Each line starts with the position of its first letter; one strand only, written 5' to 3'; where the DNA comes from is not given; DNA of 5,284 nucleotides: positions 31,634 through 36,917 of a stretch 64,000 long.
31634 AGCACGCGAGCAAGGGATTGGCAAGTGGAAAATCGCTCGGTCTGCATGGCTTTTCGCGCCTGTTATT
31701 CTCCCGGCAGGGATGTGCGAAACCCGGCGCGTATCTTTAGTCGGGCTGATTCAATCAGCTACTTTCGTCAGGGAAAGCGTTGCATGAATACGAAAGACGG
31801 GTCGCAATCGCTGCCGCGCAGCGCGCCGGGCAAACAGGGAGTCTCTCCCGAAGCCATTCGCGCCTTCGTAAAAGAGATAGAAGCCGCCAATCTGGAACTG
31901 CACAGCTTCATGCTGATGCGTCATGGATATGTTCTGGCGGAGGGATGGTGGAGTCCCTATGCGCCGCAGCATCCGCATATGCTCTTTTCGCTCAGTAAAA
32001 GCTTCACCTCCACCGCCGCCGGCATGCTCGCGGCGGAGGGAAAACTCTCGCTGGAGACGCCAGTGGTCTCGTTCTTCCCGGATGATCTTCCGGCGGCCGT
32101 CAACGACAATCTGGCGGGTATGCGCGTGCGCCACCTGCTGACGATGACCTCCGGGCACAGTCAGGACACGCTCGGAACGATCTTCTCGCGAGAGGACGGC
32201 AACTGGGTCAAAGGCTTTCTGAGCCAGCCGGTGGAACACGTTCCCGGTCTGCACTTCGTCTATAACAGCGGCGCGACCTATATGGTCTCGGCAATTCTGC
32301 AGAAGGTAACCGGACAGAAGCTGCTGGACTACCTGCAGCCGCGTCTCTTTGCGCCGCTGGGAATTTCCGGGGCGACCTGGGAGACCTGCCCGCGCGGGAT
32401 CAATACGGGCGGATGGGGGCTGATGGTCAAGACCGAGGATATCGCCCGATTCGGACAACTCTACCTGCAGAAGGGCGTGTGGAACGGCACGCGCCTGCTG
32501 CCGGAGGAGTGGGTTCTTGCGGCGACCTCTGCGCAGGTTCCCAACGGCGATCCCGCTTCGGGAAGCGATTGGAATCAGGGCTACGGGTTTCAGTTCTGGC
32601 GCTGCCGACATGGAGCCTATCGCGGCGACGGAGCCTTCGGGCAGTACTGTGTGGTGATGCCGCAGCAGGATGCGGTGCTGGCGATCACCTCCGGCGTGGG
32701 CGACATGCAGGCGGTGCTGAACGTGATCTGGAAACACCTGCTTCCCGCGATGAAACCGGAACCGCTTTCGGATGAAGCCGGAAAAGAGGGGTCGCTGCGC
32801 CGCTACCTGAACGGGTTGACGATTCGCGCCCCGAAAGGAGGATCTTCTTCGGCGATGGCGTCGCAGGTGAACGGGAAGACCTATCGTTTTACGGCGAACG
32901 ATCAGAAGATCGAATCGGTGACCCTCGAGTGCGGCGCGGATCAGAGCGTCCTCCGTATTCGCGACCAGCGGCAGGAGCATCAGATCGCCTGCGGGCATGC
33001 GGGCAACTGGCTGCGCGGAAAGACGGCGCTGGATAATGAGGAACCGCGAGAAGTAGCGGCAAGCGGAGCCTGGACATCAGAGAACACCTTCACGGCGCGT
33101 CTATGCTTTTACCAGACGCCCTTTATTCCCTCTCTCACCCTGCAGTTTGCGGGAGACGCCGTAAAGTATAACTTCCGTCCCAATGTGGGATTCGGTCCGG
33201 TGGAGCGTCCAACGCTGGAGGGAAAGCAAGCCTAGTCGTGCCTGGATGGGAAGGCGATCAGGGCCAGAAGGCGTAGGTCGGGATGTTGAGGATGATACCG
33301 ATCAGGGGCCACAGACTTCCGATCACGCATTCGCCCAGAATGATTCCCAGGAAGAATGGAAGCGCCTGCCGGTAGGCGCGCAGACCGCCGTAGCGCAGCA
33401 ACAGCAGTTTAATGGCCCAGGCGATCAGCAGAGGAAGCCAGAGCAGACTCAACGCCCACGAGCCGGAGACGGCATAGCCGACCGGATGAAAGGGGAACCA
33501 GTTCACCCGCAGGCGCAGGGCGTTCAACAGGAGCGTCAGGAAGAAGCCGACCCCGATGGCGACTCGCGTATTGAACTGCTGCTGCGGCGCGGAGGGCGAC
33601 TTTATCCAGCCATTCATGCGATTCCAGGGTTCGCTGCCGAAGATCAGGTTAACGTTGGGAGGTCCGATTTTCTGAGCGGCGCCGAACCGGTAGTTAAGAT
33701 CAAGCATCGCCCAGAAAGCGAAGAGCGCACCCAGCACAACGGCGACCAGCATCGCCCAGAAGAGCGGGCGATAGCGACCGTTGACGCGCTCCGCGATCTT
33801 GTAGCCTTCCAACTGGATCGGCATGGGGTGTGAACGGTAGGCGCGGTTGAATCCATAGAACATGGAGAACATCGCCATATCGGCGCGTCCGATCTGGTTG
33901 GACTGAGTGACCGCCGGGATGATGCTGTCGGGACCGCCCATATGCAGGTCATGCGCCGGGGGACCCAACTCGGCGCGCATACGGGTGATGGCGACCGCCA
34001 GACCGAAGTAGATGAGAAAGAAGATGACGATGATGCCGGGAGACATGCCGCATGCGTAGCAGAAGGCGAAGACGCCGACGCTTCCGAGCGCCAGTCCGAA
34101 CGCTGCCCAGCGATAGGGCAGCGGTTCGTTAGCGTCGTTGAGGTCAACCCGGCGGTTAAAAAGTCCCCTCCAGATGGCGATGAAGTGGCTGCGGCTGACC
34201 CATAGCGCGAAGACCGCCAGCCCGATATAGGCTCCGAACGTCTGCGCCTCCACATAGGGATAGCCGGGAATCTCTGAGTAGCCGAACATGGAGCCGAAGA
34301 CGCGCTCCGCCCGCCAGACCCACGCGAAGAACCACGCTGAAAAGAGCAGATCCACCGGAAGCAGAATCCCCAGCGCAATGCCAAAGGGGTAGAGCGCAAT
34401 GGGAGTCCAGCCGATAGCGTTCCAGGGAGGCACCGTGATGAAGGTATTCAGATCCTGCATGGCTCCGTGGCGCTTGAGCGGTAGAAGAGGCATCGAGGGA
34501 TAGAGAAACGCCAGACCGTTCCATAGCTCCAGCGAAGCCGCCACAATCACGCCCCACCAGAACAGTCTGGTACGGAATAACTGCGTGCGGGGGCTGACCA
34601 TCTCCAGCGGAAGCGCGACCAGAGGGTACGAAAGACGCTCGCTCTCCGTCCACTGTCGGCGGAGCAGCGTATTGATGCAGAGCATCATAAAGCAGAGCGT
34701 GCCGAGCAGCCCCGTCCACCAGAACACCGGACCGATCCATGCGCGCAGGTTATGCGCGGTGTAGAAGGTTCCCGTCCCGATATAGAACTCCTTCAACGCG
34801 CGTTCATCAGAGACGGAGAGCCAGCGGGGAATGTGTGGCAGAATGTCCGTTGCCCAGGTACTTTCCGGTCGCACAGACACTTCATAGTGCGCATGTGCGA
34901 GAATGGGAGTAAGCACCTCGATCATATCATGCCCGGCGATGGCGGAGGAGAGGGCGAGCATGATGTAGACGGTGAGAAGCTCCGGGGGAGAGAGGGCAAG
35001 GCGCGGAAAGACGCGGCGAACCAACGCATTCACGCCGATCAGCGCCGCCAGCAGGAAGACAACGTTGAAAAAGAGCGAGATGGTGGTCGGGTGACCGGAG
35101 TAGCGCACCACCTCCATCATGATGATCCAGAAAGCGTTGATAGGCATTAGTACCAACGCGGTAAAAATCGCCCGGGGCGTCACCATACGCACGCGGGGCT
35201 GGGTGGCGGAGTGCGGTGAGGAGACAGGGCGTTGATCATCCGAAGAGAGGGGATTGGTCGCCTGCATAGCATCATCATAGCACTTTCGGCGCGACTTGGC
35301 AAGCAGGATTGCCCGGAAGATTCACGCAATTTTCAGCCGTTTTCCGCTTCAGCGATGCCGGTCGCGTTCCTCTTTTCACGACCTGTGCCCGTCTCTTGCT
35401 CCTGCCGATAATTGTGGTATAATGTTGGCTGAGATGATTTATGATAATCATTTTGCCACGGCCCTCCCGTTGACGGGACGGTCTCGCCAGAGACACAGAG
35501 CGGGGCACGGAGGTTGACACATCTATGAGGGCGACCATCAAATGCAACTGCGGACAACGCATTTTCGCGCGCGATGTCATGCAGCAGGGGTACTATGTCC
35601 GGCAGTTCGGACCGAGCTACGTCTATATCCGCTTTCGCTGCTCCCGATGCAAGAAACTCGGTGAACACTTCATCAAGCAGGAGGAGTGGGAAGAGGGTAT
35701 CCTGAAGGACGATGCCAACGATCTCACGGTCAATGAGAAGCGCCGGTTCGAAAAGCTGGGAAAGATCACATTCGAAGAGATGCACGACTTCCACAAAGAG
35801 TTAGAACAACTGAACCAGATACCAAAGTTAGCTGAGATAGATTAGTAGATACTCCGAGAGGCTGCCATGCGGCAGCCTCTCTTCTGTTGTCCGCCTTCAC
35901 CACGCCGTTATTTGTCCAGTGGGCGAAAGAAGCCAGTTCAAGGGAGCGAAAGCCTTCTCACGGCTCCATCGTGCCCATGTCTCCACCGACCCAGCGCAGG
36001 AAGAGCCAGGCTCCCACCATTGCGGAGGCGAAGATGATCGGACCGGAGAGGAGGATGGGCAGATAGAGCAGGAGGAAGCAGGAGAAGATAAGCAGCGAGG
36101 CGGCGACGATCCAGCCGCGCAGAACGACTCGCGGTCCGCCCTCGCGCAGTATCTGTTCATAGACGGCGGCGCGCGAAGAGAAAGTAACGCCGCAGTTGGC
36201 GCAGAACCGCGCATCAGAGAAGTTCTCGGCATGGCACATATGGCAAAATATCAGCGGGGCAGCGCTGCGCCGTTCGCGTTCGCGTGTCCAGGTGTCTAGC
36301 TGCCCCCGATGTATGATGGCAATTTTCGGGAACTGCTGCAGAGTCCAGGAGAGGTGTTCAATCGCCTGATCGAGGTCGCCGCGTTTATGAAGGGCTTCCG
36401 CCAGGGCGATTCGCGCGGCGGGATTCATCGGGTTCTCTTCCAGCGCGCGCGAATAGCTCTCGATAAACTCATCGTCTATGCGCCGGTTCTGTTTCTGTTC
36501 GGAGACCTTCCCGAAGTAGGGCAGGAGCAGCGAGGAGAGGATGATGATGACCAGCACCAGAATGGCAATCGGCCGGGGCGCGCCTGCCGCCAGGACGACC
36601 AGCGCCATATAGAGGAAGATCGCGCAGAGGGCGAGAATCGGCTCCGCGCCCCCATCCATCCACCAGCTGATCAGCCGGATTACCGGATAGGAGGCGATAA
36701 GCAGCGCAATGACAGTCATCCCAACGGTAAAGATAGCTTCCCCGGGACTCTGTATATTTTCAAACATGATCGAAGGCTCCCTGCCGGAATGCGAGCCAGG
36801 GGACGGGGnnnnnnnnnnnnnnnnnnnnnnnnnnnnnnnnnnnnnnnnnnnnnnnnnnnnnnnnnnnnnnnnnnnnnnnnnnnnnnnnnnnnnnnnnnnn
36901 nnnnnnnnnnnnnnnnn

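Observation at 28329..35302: Paralogous pair of ~670-aa polytopic membrane proteins with identical leaderless-type promoters, bracketing a beta-lactamase-fold hydrolase next to an orphan Wza-like lipoprotein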

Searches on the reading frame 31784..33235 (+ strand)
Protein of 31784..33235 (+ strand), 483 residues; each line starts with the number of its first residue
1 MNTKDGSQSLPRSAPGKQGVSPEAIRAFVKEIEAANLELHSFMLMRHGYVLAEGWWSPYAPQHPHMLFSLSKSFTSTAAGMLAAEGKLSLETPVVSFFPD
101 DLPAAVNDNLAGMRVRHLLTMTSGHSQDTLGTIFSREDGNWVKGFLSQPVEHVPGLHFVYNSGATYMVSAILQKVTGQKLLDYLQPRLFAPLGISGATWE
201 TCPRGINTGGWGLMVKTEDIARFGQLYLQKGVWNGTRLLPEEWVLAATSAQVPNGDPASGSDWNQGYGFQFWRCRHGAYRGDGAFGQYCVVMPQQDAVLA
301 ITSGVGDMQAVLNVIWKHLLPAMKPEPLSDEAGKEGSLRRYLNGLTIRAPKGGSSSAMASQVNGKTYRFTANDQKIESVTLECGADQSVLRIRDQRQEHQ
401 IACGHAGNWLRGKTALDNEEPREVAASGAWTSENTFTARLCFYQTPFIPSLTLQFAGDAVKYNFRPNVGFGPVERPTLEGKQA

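Call 6: search_protein_families(library=pfam, proteins=[window:31784-33235:+], max_evalue=0.01)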
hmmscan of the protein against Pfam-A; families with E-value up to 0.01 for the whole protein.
window:31784-33235:+ (483 aa): 1 family
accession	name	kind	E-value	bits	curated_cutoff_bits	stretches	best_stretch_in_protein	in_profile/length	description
PF00144.29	Beta-lactamase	-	3.4e-38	132.1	27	1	41-303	18-308/329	Beta-lactamase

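Call 38: search_protein_families(library=ncbifam, proteins=[window:31784-33235:+], max_evalue=1)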
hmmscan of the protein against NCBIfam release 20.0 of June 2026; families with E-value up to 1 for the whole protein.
window:31784-33235:+ (483 aa): 27 families (the best 25 are shown)
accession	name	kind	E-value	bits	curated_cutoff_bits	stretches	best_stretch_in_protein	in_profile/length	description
NF045925.1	3-sucCA_synth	equivalog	5e-92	308.9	800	1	8-431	25-436/498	3-succinylated cholic acid synthase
NF002968.0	PRK03642.1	equivalog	1.6e-07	30.5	385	1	78-201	112-244/432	penicillin binding protein PBP4B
NF052559.1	MthAcHydAcmB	equivalog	2.9e-07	29.6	550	1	65-199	60-213/391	methyl acetate hydrolase AcmB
NF038269.1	lipase_LipE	equivalog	1.3e-06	27.8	750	1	60-198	83-221/407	lipase LipE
NF009622.0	PRK13128.1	equivalog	2.7e-06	26.2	443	1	64-197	57-190/518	D-aminopeptidase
NF038366.1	blaSFDC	exception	6.9e-05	22.1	840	1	62-204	77-213/382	SFDC family class C beta-lactamase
NF000385.4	blaACT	exception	8.3e-05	21.7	810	1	58-205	73-214/380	ACT family cephalosporin-hydrolyzing class C beta-lactamase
NF033085.1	bla_class_C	equivalog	9.6e-05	21.3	415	1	69-196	60-182/356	class C beta-lactamase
NF012173.1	CMY2-MIR-ACT-EC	exception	0.00018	20.4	680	1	60-205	75-214/380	CMY2/MIR/ACT/EC family class C beta-lactamase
NF000419.2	blaCMH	exception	0.00052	19.3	875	1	58-204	73-213/381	CMH family class C beta-lactamase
NF041666.1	ampC_Ecan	exception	0.00068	18.6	860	1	58-203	73-212/381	CMY2-MIR-ACT-EC family cephalosporin-hydrolyzing class C beta-lactamase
NF000185.2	BlaEC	exception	0.00074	18.6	850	1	62-204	73-209/377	BlaEC family class C beta-lactamase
NF000187.3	BlaMIR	exception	0.0019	17.3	882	1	58-204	73-213/381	MIR family cephalosporin-hydrolyzing class C beta-lactamase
NF041663.1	ampC_Sliq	exception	0.009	14.9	860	1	62-193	73-198/378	cephalosporin-hydrolyzing class C beta-lactamase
NF050810.1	blaCHC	exception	0.01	14.7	780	1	68-124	82-134/387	CHC family extended-spectrum class C beta-lactamase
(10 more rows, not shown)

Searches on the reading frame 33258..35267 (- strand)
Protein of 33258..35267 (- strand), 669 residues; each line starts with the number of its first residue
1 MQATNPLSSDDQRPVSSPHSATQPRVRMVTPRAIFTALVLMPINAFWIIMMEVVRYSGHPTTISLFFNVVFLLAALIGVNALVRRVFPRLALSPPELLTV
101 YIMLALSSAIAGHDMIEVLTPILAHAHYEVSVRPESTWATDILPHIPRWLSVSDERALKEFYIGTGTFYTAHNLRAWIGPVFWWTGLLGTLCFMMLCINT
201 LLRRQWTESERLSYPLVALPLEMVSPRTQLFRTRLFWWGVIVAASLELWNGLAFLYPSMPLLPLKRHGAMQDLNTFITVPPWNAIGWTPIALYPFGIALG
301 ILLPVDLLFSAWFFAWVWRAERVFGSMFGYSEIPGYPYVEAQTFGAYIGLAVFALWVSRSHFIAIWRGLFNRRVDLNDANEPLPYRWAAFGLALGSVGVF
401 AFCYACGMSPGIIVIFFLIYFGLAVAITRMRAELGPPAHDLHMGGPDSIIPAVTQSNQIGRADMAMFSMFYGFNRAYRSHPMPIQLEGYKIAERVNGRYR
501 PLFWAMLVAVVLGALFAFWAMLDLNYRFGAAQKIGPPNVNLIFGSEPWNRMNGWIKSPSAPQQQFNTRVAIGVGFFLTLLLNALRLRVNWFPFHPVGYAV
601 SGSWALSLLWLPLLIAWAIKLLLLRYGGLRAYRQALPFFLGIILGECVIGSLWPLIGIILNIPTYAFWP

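Call 6: search_protein_families(library=pfam, proteins=[window:33258-35267:-], max_evalue=0.01)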
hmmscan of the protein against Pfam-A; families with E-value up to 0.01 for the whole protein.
window:33258-35267:- (669 aa): 2 families
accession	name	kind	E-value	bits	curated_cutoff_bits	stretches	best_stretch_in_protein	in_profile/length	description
PF20581.3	DUF6785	-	1.4e-156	522.3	25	1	30-529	1-498/498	Family of unknown function (DUF6785)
PF20580.3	DUF6784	-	1.4e-34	118.7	26.4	1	570-669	3-101/101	Domain of unknown function (DUF6784)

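Call 38: search_protein_families(library=ncbifam, proteins=[window:33258-35267:-], max_evalue=1)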
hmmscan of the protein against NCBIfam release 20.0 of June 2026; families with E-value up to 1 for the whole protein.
window:33258-35267:- (669 aa): 0 families

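Call 57: find_homologous_proteins(query=window:33258-35267:-, max_evalue=0.00001)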
Query window:33258-35267:- (669 aa): 1979 proteins with E <= 0.00001 among 8000 candidates; the best 120 are listed.
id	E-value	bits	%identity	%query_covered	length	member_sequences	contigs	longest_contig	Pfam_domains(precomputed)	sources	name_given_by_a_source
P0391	0.0e+0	1534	100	100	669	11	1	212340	PF20580.4,PF20581.4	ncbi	-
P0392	0.0e+0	1190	77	100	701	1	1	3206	PF20580.4,PF20581.4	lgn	-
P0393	0.0e+0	1175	76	100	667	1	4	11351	PF20580.4,PF20581.4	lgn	-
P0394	0.0e+0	1169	75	100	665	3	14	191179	PF20580.4,PF20581.4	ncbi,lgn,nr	ncbi:MAG: hypothetical protein IT208_06190 [Chthonomonadales bacterium]|nr:hypothetical protein [Cht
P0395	0.0e+0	1167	74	99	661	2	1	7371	PF20580.4,PF20581.4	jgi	-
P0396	0.0e+0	1153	76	96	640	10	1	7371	PF20580.4,PF20581.4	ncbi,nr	ncbi:MAG: hypothetical protein FJX72_03335 [Armatimonadetes bacterium]|nr:hypothetical protein [Arma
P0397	0.0e+0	1152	77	96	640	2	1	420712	PF20580.4,PF20581.4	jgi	-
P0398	0.0e+0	1150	76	96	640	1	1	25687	PF20580.4,PF20581.4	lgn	-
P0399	0.0e+0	1147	77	96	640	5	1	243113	PF20580.4,PF20581.4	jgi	-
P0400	0.0e+0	1147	76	96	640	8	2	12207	PF20580.4,PF20581.4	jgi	-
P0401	0.0e+0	1140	76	96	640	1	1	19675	PF20580.4,PF20581.4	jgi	jgi:hypothetical protein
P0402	0.0e+0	1134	75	96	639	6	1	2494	PF20580.4,PF20581.4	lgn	-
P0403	0.0e+0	1133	73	98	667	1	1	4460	PF20580.4,PF20581.4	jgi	jgi:hypothetical protein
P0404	0.0e+0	1133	75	96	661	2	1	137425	PF20580.4,PF20581.4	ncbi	-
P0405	0.0e+0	1133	76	96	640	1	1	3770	PF20580.4,PF20581.4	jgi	jgi:hypothetical protein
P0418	0.0e+0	1118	77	96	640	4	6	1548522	PF20580.4,PF20581.4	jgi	jgi:hypothetical protein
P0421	0.0e+0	1108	70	100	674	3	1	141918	PF20580.4,PF20581.4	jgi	jgi:hypothetical protein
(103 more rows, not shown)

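Call 58: find_encoding_contigs(protein=P0394, flank=8000, max_places=1)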
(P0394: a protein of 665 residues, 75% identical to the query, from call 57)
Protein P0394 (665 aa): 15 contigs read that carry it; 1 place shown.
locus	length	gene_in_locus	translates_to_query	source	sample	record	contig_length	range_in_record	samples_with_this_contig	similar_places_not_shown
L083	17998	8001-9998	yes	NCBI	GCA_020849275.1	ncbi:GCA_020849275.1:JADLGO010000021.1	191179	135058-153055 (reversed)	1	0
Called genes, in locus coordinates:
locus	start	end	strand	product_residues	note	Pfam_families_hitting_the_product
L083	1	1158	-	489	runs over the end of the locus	PF01225:Mur_ligase (weak), PF08245:Mur_ligase_M, PF02875:Mur_ligase_C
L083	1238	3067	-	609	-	PF03717:PBP_dimer, PF00905:Transpeptidase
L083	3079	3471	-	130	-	-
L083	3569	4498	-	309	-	PF01795:Methyltransf_5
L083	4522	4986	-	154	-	PF02381:MraZ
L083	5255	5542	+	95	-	-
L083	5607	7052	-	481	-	PF12229:PG_binding_4, PF04294:VanW, PF07501:G5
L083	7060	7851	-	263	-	PF00132:Hexapep, PF14602:Hexapep_2 (weak)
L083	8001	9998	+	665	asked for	PF20581:DUF6785, PF20580:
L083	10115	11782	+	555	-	PF02463:SMC_N, PF13476:AAA_23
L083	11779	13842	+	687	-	-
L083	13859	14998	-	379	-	PF01408:GFO_IDH_MocA, PF21252:Glyco_hydro_109_C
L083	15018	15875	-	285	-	PF00528:BPD_transp_1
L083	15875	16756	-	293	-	PF00528:BPD_transp_1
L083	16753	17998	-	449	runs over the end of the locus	PF01547:SBP_bac_1, PF13416:SBP_bac_8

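Call 59: find_encoding_contigs(protein=P0418, flank=8000, max_places=1)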
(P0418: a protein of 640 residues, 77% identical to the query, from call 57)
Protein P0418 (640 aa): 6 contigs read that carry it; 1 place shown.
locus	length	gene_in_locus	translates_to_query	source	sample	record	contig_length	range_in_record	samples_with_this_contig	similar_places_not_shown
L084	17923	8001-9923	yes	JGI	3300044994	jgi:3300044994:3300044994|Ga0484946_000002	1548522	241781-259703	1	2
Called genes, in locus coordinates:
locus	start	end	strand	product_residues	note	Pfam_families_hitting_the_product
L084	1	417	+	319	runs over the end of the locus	-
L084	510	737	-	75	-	PF05221:AdoHcyase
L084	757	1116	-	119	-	PF01844:HNH, PF14279:HNH_5 (weak)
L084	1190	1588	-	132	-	-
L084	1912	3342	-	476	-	PF05221:AdoHcyase, PF00670:AdoHcyase_NAD, PF02826:2-Hacid_dh_C, PF07991:KARI_N (weak)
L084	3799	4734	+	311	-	PF12840:HTH_20, PF01022:HTH_5, PF01209:Ubie_methyltran, PF13489:Methyltransf_23, PF13847:Methyltransf_31, PF08241:Methyltransf_11, PF08242:Methyltransf_12, PF13649:Methyltransf_25, +5 more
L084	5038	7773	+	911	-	PF08450:SGL (faint), PF01731:Arylesterase (faint), PF25021:TEN_NHL (faint), PF24684:Vgb_lyase (faint), PF22807:TrAA12 (faint), PF01436:NHL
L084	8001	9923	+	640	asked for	PF20581:DUF6785, PF20580:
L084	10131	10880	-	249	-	PF20772:TACO1_YebC_N, PF01709:Transcrip_reg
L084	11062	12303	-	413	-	PF01566:Nramp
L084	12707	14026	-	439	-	PF26550:Tricorn_2nd (faint), PF26549:Tricorn_N (faint), PF07676:PD40 (faint)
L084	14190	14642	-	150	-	-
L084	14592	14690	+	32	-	-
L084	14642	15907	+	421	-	PF27675:YCF81_N (faint), PF01850:PIN (weak), PF13638:PIN_4 (weak)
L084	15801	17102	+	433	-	PF01128:IspD, PF12804:NTP_transf_3, PF02542:YgbB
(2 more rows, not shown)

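Call 60: find_encoding_contigs(protein=P0421, flank=8000, max_places=1)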
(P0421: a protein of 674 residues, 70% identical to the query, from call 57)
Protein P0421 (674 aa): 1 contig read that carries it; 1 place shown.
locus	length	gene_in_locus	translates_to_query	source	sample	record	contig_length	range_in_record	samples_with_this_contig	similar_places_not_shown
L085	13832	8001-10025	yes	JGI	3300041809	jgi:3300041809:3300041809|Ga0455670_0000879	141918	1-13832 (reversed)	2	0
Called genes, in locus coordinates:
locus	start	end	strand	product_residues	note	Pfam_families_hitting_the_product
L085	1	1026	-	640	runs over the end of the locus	-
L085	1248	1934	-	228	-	PF04191:PEMT, PF04140:ICMT (weak)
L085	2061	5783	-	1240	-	-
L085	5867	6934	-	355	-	-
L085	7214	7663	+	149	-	PF05025:RbsD_FucU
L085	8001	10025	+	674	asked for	PF20581:DUF6785, PF20580:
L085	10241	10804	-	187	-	PF08534:Redoxin (weak), PF00578:AhpC-TSA (weak)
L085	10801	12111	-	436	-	PF07610:DUF1573 (weak)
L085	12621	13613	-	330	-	-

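Call 67: search_protein_families(library=pfam, proteins=[window:33258-35267:-], max_evalue=10)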
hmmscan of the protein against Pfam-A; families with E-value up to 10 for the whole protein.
window:33258-35267:- (669 aa): 2 families
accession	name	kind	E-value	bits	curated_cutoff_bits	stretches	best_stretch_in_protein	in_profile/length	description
PF20581.3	DUF6785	-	1.4e-156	522.3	25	1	30-529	1-498/498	Family of unknown function (DUF6785)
PF20580.3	DUF6784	-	1.4e-34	118.7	26.4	1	570-669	3-101/101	Domain of unknown function (DUF6784)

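Call 78: predict_structure(alignment_id=A3)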
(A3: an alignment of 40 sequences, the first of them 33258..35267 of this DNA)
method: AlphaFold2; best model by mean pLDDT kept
length: 669 residues; sequences in the alignment: 40
mean_pLDDT: 85.1   pTM: 0.88
mean pLDDT of the five models: 85.1, 85.0, 85.0, 84.7, 84.5
residues with pLDDT >= 90: 323; 70-90: 262; 50-70: 58; < 50: 26
segments of 3 or more residues with pLDDT < 50: 2-21, 58-60
pLDDT, mean of each block of 10 residues (from residue 1): 40 41 80 97 89 62 66 92 93 95 92 84 91 84 94 94 91 96 96 95 74 68 83 92 88 83 65 80 84 83 86 91 92 88 92 89 87 86 94 97 97 95 86 61 80 92 94 67 89 91 97 97 90 66 89 92 95 96 89 89 79 91 92 90 86 77 62
secondary structure, 60 per line:
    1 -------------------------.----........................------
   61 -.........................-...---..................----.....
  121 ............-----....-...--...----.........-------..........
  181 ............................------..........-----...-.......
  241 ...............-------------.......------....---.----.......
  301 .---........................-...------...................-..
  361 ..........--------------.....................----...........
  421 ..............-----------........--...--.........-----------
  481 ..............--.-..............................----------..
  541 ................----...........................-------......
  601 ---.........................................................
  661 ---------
elements in order: H31-54 H62-86 H94-111 H116-132 H138-141 H155-163 H171-208 H215-224 H234-255 H282-285 H294-301 H305-328 H339-357 H359-370 H385-405 H410-434 H446-453 H461-469 H481-494 H499-528 H539-556 H561-587 H595-600 H604-660

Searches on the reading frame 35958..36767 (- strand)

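Call 9: search_protein_families(library=pfam, proteins=[window:35958-36767:-], max_evalue=0.001)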
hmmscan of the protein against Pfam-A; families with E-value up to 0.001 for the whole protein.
window:35958-36767:- (269 aa): 8 families
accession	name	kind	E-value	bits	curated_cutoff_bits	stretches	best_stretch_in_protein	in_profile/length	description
PF14559.12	TPR_19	-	2.3e-07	31.5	25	1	103-142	12-51/68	Tetratricopeptide repeat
PF13432.12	TPR_16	-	6.8e-06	26.9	32.7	1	103-140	18-55/65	Tetratricopeptide repeat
PF14561.12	TPR_20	-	2.6e-05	24.9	25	1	101-145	7-51/90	Tetratricopeptide repeat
PF07721.20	TPR_4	-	3.2e-05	24.6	27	1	116-139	1-24/26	Tetratricopeptide repeat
PF00515.34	TPR_1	-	4.4e-05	23.6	27.8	0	120-147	5-32/34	Tetratricopeptide repeat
PF13414.12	TPR_11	-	5.3e-05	23.3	26.8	0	102-130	14-42/42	TPR repeat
PF13428.12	TPR_14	-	0.00013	22.8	23.5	1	116-152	1-37/44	Tetratricopeptide repeat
PF13431.12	TPR_17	-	0.00017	22.1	24.4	1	105-137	2-34/34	Tetratricopeptide repeat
